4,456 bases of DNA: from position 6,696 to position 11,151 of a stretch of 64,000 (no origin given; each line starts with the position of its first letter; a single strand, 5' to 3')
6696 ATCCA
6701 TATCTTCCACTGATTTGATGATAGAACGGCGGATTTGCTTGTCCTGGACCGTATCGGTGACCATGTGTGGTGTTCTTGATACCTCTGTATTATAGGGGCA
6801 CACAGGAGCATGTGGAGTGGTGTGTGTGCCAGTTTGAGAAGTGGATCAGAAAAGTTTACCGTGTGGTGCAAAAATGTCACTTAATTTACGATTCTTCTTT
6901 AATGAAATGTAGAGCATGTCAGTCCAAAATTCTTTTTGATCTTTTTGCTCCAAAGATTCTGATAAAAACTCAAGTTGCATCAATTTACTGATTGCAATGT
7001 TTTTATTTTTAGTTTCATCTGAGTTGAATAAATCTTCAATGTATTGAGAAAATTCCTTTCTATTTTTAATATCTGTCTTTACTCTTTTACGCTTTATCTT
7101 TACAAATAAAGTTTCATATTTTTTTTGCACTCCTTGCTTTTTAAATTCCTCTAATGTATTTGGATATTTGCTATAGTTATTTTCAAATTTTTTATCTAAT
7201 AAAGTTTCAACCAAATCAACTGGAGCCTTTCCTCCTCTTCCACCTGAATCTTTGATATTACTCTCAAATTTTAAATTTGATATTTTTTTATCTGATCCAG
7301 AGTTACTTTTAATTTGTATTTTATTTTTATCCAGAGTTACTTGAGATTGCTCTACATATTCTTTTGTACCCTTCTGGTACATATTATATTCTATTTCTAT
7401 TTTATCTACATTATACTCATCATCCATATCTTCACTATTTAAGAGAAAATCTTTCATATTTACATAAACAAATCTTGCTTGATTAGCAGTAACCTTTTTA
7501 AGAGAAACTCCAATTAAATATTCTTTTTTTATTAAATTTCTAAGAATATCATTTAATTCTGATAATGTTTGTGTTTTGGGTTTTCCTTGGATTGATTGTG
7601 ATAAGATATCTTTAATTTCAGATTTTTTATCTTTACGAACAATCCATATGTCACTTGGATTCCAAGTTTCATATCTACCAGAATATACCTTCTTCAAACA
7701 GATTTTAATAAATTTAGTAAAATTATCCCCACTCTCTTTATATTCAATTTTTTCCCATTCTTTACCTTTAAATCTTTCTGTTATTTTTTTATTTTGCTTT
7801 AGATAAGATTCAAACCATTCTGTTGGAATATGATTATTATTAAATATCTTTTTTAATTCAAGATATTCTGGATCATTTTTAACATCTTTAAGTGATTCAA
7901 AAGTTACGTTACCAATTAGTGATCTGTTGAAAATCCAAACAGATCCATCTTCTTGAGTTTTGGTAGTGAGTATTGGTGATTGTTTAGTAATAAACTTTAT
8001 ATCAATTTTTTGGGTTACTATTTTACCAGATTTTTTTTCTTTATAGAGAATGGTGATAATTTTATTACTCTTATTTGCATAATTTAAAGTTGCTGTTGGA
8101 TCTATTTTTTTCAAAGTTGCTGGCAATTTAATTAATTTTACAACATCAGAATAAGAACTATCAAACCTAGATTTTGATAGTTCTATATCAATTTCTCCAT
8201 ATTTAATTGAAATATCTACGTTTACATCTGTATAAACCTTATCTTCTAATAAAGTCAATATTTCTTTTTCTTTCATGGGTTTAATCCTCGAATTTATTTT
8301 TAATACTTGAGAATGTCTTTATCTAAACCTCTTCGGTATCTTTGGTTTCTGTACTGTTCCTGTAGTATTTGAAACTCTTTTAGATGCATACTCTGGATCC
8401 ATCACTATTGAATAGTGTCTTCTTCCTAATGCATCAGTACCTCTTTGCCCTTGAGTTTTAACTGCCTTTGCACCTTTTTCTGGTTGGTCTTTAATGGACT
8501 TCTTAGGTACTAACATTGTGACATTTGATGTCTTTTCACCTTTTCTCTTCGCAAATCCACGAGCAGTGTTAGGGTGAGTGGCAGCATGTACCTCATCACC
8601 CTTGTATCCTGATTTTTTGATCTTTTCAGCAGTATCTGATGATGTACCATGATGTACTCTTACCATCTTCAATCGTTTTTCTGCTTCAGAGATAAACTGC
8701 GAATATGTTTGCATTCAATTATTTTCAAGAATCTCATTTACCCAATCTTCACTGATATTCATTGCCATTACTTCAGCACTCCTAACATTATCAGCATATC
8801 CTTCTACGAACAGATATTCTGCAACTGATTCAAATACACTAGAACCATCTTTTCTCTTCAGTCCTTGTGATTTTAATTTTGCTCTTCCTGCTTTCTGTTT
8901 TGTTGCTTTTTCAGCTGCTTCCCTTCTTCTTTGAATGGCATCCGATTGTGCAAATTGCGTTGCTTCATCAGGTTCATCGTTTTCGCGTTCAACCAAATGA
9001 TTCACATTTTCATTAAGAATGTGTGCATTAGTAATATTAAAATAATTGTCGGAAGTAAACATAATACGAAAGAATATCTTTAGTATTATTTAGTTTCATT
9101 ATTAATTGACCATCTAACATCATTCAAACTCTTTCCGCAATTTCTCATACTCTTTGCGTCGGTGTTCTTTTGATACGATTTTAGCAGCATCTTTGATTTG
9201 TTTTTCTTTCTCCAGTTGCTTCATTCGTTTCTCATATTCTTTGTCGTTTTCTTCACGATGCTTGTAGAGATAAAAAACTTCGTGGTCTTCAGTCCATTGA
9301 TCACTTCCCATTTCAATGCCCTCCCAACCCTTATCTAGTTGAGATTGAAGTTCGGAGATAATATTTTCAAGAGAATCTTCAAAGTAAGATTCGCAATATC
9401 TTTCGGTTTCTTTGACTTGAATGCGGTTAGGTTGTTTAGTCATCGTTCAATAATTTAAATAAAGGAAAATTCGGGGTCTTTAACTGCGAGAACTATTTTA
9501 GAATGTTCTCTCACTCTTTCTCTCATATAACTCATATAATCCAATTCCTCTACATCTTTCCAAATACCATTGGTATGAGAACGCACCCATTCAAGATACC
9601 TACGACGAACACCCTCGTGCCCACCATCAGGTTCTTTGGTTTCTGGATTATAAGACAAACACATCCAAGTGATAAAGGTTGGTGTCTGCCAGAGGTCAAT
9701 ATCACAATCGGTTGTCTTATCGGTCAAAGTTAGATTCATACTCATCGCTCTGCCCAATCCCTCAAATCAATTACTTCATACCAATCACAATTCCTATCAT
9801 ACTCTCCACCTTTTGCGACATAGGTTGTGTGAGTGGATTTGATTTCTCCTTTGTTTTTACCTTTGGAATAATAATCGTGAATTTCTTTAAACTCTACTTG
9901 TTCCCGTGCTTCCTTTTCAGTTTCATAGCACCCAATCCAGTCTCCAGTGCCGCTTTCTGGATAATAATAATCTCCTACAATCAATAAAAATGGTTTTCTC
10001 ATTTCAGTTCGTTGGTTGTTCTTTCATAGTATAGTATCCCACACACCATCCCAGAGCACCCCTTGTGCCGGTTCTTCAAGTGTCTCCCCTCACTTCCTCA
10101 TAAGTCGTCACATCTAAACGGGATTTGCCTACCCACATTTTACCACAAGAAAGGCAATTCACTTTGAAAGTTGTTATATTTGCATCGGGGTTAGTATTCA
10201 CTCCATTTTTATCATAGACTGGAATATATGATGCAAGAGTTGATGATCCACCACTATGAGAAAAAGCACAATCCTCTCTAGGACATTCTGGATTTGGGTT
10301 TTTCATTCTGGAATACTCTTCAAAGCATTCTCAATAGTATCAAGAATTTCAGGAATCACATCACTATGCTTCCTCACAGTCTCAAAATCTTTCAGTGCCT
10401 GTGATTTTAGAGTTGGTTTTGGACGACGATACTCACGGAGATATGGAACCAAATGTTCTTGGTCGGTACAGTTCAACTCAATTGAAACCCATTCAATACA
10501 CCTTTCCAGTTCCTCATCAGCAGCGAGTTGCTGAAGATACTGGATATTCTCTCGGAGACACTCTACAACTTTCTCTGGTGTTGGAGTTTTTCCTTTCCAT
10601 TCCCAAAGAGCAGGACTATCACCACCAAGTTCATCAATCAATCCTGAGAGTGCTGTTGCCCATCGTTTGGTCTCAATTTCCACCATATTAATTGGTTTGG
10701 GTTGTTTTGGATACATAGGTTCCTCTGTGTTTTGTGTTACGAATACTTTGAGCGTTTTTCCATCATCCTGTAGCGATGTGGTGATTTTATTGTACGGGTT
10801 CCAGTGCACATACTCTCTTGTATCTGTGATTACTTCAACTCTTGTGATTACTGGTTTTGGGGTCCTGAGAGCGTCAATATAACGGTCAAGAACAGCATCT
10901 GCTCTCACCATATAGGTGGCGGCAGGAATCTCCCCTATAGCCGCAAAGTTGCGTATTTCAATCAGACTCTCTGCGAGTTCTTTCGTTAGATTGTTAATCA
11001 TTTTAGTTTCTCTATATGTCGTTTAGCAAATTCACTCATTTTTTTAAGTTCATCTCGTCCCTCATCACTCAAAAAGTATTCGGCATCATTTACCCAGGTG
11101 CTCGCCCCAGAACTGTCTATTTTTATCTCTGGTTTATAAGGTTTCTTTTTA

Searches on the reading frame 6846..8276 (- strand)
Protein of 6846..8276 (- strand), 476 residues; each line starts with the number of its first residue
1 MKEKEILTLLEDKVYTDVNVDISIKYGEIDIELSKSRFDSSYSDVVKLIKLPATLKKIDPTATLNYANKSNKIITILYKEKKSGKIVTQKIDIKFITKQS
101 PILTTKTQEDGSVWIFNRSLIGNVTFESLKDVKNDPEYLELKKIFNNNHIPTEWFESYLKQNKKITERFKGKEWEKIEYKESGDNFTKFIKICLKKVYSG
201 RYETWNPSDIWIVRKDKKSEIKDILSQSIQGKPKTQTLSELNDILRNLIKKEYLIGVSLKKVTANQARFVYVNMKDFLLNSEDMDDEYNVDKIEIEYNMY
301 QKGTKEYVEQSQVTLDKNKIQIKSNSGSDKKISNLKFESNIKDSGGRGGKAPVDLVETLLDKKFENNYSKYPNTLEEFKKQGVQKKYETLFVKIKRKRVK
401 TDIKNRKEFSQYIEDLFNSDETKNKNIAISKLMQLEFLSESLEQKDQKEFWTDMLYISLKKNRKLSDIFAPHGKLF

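Call 9: search_protein_families(library=pfam, proteins=[window:6846-8276:-], max_evalue=0.01)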
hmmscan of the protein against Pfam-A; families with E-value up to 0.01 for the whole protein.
window:6846-8276:- (476 aa): 0 families

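Call 10: search_protein_families(library=phrogs, proteins=[window:6846-8276:-], max_evalue=0.01)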
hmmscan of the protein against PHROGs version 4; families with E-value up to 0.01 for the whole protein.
window:6846-8276:- (476 aa): 1 family
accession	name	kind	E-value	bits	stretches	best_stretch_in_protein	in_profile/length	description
phrog_1462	-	unknown function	1.3e-50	174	1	103-475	106-487/488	-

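Call 16: search_dna_similar(query=window:6846-8276:-, collection=phages, mode=protein, max_rows=25)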
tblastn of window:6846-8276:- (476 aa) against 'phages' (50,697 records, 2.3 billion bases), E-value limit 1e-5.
Records with a match: 72; places in all: 72; records where one place covers at least 80% of the query: 12.
Best place of each record, by identity: <60% 72.
By first word of the organism name: Synechococcus 56; Cyanophage 11; Marine 3; Prochlorococcus 2.
By host as written in the record: - 51; Synechococcus 9; Synechococcus sp. WH8102 3; Synechococcus sp. WH8018 2; Synechococcus sp. WH7803 2; Synechococcus sp. MW02 2; Prochlorococcus sp. MED4 2; Synechococcus sp. WH8109 1.
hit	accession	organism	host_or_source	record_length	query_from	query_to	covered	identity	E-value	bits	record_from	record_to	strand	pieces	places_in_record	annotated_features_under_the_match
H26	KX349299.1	Cyanophage S-RIM14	Synechococcus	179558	56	476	88%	31.8%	1e-50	191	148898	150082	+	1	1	hypothetical protein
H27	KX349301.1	Cyanophage S-RIM14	Synechococcus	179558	56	476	88%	31.8%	1e-50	191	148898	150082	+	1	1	hypothetical protein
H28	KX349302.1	Cyanophage S-RIM14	Synechococcus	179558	56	476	88%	31.8%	1e-50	191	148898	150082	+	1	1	hypothetical protein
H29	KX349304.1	Cyanophage S-RIM14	Synechococcus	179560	56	476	88%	31.8%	1e-50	191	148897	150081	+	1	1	hypothetical protein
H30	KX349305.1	Cyanophage S-RIM14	Synechococcus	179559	56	476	88%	31.8%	1e-50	191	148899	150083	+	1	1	hypothetical protein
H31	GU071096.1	Synechococcus phage S-ShM2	Synechococcus sp. WH8102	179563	56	476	88%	31.8%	1e-50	191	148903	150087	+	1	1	hypothetical protein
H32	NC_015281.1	Synechococcus phage S-ShM2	Synechococcus sp. WH8102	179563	56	476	88%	31.8%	1e-50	191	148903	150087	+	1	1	hypothetical protein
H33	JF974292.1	Cyanophage S-SSM2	Synechococcus sp. WH8102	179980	56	476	88%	31.8%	1e-50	191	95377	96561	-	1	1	hypothetical protein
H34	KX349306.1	Cyanophage S-RIM14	Synechococcus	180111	56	476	88%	31.8%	1e-50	191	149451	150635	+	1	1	hypothetical protein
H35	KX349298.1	Cyanophage S-RIM14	Synechococcus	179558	56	476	88%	31.8%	1e-50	191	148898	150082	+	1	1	hypothetical protein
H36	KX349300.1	Cyanophage S-RIM14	Synechococcus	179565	56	476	88%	31.8%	1e-50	191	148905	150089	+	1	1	hypothetical protein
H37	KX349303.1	Cyanophage S-RIM14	Synechococcus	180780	62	476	87%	32.0%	2e-50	190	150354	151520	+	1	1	hypothetical protein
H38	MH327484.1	Marine virus AG-341-P01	single cell amplified by WGA-X; seawater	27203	99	475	79%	33.6%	6e-40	159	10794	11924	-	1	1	record has no annotation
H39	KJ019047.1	Synechococcus phage ACG-2014d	-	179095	104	476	78%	33.8%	7e-46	177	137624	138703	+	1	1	hypothetical protein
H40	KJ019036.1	Synechococcus phage ACG-2014d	-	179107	104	476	78%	33.8%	7e-46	177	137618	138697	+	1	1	hypothetical protein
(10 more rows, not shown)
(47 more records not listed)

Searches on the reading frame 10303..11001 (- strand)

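Call 32: search_protein_families(library=phrogs, proteins=[window:10303-11001:-], max_evalue=0.00001)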
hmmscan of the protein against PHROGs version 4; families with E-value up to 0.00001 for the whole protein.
window:10303-11001:- (232 aa): 1 family
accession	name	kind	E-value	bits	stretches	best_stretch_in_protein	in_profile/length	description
phrog_32006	-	unknown function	1.7e-07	32.1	1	141-231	27-113/116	-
